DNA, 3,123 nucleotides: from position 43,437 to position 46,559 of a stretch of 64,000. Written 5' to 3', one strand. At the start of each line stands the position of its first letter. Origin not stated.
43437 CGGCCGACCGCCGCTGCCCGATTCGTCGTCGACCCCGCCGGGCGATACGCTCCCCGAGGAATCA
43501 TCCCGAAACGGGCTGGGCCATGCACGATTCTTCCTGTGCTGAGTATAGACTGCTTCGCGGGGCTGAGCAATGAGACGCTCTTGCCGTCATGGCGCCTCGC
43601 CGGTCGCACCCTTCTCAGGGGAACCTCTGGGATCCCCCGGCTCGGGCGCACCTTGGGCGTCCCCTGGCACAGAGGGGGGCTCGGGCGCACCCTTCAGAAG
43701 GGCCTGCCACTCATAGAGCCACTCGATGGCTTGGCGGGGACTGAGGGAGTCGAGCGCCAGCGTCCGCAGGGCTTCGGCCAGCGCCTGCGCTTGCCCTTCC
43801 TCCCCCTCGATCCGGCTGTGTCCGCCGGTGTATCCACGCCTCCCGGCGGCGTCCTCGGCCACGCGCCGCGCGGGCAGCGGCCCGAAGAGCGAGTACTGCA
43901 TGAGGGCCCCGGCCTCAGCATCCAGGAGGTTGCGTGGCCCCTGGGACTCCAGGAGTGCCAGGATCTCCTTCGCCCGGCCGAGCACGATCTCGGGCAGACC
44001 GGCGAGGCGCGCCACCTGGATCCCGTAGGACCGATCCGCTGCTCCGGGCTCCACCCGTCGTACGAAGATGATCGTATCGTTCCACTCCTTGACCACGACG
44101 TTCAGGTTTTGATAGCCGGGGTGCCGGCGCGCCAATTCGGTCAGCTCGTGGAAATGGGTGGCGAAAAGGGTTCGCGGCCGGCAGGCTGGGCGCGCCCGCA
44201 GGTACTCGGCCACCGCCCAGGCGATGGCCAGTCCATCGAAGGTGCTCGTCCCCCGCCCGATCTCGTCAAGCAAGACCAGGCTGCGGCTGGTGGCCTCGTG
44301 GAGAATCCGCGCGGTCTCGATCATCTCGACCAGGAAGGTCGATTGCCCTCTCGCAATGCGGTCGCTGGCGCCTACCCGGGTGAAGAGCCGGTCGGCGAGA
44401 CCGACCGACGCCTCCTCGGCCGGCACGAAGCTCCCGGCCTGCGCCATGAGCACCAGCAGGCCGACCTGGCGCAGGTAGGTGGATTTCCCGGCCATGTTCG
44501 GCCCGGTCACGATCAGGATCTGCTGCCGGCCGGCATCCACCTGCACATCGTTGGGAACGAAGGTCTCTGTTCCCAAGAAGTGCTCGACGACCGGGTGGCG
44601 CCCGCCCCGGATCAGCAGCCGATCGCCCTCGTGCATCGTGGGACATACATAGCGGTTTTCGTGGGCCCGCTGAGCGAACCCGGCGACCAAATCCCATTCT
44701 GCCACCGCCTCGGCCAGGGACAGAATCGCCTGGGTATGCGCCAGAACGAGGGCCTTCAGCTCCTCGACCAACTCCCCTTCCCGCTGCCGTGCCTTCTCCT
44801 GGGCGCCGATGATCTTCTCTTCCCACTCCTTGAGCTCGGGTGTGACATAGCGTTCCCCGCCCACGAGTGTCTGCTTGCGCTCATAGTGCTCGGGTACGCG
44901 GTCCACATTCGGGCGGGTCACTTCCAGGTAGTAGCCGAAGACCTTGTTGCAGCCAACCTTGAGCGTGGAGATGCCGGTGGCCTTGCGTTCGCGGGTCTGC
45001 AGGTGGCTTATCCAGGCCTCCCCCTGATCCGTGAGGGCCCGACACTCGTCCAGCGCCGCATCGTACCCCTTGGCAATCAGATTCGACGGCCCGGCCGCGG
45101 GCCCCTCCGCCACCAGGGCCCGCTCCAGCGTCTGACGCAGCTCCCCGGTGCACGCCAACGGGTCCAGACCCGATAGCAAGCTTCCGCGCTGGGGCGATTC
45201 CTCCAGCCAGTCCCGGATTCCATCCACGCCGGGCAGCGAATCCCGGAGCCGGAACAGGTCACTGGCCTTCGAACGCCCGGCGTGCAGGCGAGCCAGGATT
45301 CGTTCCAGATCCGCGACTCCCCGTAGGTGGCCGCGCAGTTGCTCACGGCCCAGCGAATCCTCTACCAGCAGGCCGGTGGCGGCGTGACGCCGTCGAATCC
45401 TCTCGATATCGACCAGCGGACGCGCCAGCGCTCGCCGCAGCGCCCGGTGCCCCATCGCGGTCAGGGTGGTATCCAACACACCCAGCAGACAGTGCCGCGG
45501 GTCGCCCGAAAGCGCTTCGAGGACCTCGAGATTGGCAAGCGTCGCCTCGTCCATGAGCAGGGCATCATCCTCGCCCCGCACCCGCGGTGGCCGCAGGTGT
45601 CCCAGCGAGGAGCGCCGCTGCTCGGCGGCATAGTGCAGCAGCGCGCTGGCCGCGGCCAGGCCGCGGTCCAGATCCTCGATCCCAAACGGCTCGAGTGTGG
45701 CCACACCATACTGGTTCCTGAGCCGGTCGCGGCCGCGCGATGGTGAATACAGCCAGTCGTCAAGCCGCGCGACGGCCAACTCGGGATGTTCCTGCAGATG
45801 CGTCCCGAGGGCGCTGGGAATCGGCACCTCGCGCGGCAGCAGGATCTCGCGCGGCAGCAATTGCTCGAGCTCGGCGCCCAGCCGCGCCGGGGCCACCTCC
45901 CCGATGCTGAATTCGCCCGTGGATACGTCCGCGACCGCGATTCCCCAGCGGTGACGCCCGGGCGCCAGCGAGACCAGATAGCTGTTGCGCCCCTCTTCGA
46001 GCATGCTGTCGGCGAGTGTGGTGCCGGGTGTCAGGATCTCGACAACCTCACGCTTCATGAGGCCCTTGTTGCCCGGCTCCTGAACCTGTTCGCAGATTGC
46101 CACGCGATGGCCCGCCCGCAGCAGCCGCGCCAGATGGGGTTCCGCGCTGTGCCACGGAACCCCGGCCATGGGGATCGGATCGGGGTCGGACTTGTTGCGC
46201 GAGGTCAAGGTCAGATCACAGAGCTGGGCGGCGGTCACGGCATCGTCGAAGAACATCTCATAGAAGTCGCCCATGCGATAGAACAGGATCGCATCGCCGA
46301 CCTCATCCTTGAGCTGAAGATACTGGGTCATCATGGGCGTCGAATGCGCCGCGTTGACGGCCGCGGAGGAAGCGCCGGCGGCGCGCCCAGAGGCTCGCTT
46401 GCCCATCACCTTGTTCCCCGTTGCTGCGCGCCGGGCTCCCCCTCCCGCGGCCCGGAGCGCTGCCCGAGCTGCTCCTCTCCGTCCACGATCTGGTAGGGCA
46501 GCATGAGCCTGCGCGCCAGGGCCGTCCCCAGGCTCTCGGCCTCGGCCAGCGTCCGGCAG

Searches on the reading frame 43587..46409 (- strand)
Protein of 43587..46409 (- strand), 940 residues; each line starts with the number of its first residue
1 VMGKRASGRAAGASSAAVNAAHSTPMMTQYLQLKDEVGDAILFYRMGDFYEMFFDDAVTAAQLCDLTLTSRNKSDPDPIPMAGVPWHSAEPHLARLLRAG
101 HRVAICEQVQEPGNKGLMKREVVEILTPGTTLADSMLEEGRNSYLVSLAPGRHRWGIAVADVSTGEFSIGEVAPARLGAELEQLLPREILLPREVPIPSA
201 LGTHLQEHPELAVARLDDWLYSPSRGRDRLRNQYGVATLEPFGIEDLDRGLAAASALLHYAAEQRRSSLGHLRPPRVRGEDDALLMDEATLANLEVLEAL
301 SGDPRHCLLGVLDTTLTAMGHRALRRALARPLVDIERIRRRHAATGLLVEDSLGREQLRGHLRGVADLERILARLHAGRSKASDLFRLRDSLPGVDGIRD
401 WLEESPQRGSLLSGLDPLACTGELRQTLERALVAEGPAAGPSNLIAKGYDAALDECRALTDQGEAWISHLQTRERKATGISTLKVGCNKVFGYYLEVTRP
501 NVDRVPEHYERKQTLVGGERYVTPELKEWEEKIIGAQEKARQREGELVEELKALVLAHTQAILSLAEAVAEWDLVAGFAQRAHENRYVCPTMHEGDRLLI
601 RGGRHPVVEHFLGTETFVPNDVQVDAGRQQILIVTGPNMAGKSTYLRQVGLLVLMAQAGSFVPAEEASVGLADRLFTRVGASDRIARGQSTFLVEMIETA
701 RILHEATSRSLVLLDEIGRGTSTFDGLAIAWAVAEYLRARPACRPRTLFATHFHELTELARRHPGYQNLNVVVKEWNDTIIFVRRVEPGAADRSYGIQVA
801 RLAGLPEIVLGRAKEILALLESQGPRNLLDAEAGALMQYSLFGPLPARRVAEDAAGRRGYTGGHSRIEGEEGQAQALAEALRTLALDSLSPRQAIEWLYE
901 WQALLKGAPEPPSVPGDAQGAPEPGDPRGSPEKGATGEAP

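Call 32: find_encoding_contigs(protein=window:43587-46409:-, flank=10000, max_places=6)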
Protein window:43587-46409:- (940 aa): no gene with exactly this product is on record in the collection.
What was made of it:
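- Tried and rejected: One exact-protein look-up failed (call 32).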
